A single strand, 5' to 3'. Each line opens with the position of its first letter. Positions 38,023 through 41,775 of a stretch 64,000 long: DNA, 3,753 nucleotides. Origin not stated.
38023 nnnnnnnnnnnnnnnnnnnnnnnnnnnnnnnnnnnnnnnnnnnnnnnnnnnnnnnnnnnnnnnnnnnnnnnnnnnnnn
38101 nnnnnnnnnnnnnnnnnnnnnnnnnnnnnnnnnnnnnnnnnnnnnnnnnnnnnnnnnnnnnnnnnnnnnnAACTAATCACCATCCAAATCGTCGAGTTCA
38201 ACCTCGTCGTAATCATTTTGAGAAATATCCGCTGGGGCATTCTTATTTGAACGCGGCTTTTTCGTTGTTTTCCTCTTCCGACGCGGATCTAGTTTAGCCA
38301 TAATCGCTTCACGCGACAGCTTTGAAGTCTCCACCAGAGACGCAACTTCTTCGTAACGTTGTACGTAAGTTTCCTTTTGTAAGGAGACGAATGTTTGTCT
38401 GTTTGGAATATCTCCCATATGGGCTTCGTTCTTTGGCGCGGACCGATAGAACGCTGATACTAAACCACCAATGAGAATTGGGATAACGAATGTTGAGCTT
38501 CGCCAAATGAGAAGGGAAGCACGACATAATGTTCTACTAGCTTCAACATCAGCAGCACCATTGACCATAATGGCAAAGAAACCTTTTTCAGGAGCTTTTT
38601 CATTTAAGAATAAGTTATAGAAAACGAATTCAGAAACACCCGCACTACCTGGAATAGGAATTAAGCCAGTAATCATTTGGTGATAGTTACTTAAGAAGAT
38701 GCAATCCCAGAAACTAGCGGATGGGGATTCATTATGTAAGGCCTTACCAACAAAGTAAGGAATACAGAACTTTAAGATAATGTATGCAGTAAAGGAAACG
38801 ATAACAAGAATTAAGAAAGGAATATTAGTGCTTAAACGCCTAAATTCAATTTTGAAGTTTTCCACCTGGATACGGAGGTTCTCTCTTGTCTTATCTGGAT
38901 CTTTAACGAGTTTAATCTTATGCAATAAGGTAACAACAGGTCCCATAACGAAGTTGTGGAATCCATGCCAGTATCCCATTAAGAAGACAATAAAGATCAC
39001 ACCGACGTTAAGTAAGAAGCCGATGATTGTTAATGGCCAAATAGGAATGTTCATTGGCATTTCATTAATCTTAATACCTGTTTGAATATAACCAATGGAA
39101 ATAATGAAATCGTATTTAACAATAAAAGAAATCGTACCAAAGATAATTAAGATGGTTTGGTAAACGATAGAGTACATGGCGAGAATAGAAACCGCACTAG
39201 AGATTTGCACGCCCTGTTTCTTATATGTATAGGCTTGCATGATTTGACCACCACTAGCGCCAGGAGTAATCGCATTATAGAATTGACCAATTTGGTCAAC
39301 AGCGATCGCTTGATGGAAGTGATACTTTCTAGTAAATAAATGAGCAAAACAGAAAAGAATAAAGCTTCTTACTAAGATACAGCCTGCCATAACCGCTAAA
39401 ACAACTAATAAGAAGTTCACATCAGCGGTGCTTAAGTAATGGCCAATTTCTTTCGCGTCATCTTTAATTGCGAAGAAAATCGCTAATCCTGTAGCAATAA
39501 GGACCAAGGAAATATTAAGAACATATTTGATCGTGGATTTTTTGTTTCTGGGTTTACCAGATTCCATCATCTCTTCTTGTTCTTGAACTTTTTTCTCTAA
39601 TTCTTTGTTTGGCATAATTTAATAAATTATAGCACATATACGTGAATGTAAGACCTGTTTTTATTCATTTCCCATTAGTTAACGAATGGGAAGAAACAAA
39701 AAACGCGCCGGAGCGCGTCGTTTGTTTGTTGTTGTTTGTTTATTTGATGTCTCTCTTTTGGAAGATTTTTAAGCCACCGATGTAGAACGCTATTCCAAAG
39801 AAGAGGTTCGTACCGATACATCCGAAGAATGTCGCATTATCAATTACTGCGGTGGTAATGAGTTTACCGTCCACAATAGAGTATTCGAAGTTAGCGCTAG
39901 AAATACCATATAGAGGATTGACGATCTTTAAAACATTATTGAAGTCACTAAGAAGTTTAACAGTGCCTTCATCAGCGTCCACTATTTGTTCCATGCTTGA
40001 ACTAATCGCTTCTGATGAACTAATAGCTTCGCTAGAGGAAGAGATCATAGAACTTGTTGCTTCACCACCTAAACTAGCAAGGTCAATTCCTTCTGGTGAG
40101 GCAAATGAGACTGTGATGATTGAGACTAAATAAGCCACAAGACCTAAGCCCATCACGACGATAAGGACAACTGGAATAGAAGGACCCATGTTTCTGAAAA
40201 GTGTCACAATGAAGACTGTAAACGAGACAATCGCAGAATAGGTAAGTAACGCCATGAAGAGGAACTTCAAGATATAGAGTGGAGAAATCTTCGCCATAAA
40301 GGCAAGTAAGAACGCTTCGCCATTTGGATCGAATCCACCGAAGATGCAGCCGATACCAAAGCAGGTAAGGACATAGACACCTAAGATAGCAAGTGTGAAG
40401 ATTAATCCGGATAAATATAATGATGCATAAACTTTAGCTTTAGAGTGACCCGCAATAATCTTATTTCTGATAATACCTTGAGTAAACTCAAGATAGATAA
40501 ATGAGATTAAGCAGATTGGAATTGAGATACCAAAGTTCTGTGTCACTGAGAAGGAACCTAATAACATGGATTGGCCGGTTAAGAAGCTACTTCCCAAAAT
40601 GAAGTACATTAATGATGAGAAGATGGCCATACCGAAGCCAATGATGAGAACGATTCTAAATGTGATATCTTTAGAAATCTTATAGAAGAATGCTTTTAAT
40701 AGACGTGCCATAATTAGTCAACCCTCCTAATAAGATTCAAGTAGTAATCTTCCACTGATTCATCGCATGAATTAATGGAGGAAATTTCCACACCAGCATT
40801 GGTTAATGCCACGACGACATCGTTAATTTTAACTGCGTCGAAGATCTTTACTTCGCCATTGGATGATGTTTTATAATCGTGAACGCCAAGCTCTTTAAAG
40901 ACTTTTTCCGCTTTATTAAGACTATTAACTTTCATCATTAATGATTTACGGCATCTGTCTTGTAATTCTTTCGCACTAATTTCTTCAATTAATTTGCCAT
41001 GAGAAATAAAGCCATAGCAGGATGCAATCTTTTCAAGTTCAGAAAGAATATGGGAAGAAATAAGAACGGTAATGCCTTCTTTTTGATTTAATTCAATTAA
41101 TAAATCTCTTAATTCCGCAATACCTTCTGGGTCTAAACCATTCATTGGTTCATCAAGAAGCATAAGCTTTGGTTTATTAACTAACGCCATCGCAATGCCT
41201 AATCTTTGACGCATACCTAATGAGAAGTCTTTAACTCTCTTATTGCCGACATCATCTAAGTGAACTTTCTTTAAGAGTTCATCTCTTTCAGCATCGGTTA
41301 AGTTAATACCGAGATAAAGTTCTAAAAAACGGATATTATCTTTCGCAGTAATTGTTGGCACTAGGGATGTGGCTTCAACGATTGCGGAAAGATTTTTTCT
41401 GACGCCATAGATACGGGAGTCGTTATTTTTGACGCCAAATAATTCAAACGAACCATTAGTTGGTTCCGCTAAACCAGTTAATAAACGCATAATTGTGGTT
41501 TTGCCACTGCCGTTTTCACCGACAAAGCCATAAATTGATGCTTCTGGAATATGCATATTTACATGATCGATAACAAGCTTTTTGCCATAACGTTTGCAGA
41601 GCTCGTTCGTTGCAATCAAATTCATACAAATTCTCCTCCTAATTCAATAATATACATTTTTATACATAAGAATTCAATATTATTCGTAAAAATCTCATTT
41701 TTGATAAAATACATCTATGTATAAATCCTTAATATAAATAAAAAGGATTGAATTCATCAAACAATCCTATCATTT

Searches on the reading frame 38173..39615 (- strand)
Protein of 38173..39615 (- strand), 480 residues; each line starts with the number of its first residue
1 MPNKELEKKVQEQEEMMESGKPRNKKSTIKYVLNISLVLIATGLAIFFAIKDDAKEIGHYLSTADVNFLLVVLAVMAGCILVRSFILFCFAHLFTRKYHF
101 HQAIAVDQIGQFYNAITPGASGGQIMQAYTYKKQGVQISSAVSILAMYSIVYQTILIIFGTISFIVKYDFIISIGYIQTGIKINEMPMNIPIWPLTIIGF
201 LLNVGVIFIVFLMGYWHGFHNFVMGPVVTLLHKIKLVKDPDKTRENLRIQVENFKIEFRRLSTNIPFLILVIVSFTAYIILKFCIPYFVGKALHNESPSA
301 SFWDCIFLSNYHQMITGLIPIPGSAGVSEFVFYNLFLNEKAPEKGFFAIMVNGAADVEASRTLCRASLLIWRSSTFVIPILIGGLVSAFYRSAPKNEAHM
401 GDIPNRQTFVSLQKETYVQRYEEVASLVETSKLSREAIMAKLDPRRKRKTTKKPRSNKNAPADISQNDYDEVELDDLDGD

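Call 18: search_protein_families(library=pfam, proteins=[window:38173-39615:-], max_evalue=0.001)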
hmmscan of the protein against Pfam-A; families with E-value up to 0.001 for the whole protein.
window:38173-39615:- (480 aa): 1 family
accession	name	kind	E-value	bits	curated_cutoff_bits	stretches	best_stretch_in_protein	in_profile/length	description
PF03706.18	LPG_synthase_TM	-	1.1e-26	94.5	33.4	1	38-339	6-276/302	Lysylphosphatidylglycerol synthase TM region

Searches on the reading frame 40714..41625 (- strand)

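Call 18: search_protein_families(library=pfam, proteins=[window:40714-41625:-], max_evalue=0.001)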
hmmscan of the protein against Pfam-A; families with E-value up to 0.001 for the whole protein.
window:40714-41625:- (303 aa): 3 families
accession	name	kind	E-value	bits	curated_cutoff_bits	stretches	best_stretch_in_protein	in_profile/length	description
PF00005.33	ABC_tran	-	2.4e-31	109.6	25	1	20-162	2-137/137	ABC transporter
PF13304.12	AAA_21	-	5e-16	60.1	27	1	116-196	220-302/304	AAA domain, putative AbiEii toxin, Type IV TA system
PF13175.12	AAA_15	-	4.8e-05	23.6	32.1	0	32-56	26-50/374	AAA ATPase domain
